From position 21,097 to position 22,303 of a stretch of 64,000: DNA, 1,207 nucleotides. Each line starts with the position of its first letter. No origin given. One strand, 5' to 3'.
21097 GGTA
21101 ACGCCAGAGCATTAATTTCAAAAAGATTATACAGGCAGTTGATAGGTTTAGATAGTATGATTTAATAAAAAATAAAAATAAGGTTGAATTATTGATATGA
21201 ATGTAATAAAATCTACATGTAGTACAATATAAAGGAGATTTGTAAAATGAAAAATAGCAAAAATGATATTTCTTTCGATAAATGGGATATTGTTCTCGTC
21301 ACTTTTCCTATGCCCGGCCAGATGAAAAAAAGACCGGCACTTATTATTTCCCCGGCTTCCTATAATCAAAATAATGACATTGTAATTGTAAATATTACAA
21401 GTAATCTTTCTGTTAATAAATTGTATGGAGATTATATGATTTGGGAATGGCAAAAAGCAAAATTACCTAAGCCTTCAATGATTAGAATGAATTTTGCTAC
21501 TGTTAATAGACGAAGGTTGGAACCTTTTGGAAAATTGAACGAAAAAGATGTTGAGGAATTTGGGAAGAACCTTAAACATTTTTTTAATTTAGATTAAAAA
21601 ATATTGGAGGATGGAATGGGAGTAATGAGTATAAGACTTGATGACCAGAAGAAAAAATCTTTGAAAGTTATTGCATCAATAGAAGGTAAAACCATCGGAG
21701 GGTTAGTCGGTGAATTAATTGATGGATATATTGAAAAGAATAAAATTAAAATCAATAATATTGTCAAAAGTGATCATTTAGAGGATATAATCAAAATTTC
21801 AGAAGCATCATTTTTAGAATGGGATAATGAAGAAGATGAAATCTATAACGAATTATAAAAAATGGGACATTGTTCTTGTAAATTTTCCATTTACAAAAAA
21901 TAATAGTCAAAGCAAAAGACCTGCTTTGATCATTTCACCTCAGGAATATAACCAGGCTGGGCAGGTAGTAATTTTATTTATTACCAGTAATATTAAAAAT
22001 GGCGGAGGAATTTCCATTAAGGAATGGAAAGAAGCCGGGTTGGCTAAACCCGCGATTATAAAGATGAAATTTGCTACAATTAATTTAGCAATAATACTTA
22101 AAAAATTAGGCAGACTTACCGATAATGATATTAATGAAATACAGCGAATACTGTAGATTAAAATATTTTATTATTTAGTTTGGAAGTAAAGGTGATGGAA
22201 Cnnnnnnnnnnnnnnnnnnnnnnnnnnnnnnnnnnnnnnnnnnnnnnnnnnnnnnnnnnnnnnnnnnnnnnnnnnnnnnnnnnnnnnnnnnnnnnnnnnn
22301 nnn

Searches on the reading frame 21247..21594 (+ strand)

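Call 11: search_protein_families(library=pfam, proteins=[window:21247-21594:+], max_evalue=0.001)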
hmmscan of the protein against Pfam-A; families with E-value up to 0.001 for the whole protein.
window:21247-21594:+ (116 aa): 1 family
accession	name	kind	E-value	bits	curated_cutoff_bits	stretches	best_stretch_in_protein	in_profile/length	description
PF02452.23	PemK_toxin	-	3.8e-12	46.8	23.1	1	12-113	2-109/109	PemK-like, MazF-like toxin of type II toxin-antitoxin system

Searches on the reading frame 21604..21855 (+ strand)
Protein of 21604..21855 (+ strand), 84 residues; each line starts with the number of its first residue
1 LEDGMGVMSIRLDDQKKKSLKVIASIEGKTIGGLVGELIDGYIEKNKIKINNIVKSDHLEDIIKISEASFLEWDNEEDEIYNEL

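Call 11: search_protein_families(library=pfam, proteins=[window:21604-21855:+], max_evalue=0.001)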
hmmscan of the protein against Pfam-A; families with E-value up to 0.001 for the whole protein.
window:21604-21855:+ (84 aa): 1 family
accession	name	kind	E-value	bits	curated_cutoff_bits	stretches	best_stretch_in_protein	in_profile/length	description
PF19807.5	DUF6290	-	0.00055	20.5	27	0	5-35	1-31/72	Family of unknown function (DUF6290)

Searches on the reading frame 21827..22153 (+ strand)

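Call 11: search_protein_families(library=pfam, proteins=[window:21827-22153:+], max_evalue=0.001)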
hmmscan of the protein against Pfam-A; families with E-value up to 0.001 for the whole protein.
window:21827-22153:+ (109 aa): 1 family
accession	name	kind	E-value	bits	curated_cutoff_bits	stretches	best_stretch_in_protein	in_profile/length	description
PF02452.23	PemK_toxin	-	1.5e-14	54.5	23.1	1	11-109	1-105/109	PemK-like, MazF-like toxin of type II toxin-antitoxin system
